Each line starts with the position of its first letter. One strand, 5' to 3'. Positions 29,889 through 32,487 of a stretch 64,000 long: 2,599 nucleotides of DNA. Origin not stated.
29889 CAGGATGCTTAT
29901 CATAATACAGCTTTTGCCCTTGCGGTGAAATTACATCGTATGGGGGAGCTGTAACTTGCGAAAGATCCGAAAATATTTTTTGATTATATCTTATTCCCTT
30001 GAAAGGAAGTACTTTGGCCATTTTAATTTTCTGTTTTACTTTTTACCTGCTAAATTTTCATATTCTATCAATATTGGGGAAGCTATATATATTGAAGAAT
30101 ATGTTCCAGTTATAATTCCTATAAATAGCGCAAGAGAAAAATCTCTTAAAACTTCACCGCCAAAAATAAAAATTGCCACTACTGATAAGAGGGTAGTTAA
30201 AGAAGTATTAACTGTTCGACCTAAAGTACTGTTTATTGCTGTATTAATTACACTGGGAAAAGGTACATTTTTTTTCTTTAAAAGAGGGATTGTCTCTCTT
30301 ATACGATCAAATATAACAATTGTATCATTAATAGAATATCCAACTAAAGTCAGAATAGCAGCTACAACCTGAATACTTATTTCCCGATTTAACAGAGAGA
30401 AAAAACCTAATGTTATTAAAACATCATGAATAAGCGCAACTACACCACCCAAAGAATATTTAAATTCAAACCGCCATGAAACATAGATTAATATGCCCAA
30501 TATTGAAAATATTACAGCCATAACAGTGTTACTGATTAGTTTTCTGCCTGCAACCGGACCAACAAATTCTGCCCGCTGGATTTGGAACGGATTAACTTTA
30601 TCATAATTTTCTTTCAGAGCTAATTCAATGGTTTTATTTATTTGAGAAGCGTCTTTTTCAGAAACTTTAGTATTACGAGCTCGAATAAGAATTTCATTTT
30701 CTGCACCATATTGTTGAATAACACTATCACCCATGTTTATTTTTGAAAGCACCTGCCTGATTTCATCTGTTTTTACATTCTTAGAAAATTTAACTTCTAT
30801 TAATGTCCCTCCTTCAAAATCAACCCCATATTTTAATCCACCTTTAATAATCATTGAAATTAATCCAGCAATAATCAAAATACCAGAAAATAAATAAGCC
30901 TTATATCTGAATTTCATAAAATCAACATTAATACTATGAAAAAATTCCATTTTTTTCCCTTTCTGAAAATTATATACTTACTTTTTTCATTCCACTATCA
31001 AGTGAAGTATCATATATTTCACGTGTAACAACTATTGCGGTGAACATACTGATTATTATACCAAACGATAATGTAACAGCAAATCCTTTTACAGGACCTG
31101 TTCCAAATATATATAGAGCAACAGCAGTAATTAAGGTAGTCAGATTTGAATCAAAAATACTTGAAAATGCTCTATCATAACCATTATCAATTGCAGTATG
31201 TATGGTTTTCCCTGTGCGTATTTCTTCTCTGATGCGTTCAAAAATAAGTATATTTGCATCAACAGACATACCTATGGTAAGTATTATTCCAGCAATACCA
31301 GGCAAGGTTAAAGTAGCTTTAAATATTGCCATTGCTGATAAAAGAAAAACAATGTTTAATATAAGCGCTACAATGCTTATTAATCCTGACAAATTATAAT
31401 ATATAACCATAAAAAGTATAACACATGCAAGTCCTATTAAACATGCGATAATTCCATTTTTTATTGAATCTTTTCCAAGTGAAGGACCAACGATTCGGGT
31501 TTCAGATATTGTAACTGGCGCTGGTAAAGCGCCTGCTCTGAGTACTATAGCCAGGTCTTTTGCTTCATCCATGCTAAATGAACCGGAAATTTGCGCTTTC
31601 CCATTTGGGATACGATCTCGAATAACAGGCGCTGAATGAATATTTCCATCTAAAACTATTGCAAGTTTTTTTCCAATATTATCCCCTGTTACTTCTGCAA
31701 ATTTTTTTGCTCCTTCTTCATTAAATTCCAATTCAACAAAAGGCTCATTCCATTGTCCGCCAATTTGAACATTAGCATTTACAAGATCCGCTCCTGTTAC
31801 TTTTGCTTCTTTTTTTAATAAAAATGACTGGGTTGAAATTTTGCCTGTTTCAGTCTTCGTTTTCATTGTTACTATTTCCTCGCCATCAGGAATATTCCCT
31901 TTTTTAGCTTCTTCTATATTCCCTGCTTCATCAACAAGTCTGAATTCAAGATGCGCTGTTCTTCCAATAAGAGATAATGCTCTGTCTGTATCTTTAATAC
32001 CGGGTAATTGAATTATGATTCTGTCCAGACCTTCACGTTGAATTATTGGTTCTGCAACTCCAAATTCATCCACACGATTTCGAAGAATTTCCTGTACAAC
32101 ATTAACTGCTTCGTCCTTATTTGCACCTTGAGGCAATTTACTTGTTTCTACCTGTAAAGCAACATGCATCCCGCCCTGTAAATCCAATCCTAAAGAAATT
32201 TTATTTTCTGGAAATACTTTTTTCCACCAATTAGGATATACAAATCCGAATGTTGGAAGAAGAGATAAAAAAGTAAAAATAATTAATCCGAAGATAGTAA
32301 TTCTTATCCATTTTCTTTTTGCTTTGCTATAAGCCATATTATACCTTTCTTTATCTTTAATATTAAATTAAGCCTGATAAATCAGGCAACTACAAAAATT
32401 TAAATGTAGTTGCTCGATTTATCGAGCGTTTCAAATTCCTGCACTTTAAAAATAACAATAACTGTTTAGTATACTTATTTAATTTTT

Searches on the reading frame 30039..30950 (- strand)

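Call 22: search_protein_families(library=pfam, proteins=[window:30039-30950:-])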
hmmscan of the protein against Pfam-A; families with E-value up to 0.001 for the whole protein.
window:30039-30950:- (304 aa): 2 families
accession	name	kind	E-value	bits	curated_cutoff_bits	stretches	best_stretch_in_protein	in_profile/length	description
PF02355.23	SecD_SecF_C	-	7.1e-68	228.2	20.5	1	118-298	8-187/189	Protein export membrane protein SecD/SecF, C-terminal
PF07549.19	Sec_GG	-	7.6e-08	32.1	20.3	1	36-59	5-28/28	SecD/SecF GG Motif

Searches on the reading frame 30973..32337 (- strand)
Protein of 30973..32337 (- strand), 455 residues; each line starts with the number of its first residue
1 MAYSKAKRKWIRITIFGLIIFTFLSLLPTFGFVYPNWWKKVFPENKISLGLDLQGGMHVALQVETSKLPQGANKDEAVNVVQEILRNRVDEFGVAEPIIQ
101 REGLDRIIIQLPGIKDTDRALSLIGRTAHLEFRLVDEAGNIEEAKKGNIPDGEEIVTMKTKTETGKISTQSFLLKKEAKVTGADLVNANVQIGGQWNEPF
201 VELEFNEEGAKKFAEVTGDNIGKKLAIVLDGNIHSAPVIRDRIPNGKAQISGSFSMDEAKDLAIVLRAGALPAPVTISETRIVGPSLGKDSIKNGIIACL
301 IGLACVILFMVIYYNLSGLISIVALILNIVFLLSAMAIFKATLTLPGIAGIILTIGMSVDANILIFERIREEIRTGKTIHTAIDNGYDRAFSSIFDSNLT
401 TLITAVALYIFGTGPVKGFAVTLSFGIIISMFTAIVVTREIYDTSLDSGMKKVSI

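Call 22: search_protein_families(library=pfam, proteins=[window:30973-32337:-])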
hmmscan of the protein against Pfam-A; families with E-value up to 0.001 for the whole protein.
window:30973-32337:- (455 aa): 6 families
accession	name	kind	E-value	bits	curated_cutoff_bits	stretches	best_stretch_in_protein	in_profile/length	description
PF22599.2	SecDF_P1_head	-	3.1e-38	130.6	27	1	168-273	9-114/114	SecDF, P1 head subdomain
PF21760.3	SecD_1st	-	7e-27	93.1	27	1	81-137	4-60/60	Protein translocase subunit SecDF, P1 domain, N-terminal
PF02355.23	SecD_SecF_C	-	1.1e-24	87.3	20.5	1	276-441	14-182/189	Protein export membrane protein SecD/SecF, C-terminal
PF03176.21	MMPL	-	3.6e-09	36.5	20.5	1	324-435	182-292/333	MMPL family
PF00873.25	ACR_tran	-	0.0002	19.7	28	1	290-438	332-482/1021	AcrB/AcrD/AcrF family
PF07549.19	Sec_GG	-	0.00067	19.5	20.3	0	45-66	6-27/28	SecD/SecF GG Motif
